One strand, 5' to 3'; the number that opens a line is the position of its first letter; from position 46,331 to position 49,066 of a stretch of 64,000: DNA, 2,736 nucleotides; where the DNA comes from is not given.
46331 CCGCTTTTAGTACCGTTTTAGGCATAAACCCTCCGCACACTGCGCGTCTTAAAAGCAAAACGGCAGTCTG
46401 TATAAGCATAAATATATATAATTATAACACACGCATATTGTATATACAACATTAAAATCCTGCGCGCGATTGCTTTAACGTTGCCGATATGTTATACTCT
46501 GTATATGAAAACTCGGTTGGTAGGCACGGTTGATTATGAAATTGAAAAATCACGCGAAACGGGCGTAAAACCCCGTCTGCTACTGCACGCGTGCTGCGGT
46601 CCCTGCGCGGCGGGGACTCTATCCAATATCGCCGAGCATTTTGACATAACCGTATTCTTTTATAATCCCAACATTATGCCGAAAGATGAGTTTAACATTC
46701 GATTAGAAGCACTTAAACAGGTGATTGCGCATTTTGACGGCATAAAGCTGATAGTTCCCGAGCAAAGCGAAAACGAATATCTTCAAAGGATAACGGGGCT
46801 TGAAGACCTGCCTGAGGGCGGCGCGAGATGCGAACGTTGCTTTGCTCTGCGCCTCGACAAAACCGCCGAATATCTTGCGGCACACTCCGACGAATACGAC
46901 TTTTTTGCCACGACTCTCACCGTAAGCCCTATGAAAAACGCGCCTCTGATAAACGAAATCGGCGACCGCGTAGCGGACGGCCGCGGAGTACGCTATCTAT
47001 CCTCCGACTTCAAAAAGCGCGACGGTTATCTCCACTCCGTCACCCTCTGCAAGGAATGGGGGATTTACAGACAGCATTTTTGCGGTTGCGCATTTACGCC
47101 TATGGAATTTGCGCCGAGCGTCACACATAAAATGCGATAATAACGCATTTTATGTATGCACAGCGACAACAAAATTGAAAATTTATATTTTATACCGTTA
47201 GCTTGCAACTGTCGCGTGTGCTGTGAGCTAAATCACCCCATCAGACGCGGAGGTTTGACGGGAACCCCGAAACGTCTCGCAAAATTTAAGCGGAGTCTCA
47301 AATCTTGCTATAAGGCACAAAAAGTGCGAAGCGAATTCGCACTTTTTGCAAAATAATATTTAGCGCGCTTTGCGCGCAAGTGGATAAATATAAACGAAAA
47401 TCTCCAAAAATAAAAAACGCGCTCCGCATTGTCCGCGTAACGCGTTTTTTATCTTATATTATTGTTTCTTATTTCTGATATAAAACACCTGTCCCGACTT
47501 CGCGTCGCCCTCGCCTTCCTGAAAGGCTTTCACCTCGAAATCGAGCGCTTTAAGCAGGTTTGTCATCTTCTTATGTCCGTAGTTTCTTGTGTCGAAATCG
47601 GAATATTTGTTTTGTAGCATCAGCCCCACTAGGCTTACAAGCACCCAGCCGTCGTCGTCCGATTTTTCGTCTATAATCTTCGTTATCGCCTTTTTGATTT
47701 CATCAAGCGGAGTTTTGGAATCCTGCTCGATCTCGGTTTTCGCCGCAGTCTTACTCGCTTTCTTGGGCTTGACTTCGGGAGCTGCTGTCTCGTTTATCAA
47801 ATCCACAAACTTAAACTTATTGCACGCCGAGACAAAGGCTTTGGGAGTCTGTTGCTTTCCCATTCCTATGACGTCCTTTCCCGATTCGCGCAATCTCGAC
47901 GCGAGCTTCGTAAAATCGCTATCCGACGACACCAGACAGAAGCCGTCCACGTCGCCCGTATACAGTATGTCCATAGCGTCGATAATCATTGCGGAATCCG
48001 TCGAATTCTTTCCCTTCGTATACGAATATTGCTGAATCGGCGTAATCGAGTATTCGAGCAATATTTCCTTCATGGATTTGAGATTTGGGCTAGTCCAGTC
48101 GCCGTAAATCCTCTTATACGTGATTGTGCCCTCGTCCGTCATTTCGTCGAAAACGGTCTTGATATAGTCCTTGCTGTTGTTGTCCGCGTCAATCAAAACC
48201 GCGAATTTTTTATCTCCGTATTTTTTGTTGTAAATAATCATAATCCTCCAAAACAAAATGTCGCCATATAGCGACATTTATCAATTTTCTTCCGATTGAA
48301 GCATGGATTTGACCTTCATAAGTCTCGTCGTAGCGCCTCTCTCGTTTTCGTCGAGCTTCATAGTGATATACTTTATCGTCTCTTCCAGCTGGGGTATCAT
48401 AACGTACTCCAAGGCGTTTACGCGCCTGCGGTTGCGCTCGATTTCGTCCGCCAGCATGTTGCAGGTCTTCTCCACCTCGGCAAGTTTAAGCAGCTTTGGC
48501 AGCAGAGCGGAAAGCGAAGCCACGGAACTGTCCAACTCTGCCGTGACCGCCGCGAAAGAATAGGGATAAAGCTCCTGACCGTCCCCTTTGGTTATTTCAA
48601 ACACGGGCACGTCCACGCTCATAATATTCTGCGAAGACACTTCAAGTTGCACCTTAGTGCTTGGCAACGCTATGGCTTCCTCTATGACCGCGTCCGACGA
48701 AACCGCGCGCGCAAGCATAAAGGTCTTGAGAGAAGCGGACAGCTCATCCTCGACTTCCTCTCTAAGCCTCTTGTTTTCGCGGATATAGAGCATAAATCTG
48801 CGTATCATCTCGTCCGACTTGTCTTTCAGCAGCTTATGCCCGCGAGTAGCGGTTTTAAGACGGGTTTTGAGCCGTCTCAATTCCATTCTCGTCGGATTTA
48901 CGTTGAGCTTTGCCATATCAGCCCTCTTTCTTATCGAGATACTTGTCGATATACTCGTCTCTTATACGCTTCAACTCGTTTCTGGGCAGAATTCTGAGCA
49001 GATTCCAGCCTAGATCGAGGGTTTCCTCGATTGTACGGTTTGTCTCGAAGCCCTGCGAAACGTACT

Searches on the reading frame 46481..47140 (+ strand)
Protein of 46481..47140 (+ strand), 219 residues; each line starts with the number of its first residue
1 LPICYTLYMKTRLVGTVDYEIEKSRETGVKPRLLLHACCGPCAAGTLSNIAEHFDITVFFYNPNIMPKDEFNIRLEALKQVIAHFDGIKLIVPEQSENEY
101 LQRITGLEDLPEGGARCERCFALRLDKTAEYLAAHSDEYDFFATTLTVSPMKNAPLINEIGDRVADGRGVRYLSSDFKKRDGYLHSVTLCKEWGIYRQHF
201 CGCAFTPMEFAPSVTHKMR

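Call 63: search_protein_families(library=pfam, proteins=[window:46481-47140:+], max_evalue=0.001)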
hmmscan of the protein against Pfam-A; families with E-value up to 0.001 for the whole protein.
window:46481-47140:+ (219 aa): 1 family
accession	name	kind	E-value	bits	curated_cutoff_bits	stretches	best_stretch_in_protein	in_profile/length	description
PF02677.20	QueH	-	2.6e-58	197.5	23.5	1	33-206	1-172/175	Epoxyqueuosine reductase QueH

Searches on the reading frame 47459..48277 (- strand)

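Call 63: search_protein_families(library=pfam, proteins=[window:47459-48277:-], max_evalue=0.001)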
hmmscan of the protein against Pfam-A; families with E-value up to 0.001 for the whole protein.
window:47459-48277:- (272 aa): 2 families
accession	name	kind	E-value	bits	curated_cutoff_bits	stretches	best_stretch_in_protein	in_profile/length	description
PF01936.24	NYN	-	9.7e-37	127.1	24.2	1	24-157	1-143/145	NYN domain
PF12872.13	OST-HTH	-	2.7e-14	53.2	23.8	1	192-250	3-62/71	OST-HTH/LOTUS domain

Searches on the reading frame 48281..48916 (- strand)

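Call 63: search_protein_families(library=pfam, proteins=[window:48281-48916:-], max_evalue=0.001)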
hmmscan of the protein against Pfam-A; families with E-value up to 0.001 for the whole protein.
window:48281-48916:- (211 aa): 1 family
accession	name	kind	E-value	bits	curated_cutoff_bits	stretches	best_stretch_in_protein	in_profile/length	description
PF01813.22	ATP-synt_D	-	1.4e-59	201.7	25.7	1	12-204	1-196/196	ATP synthase subunit D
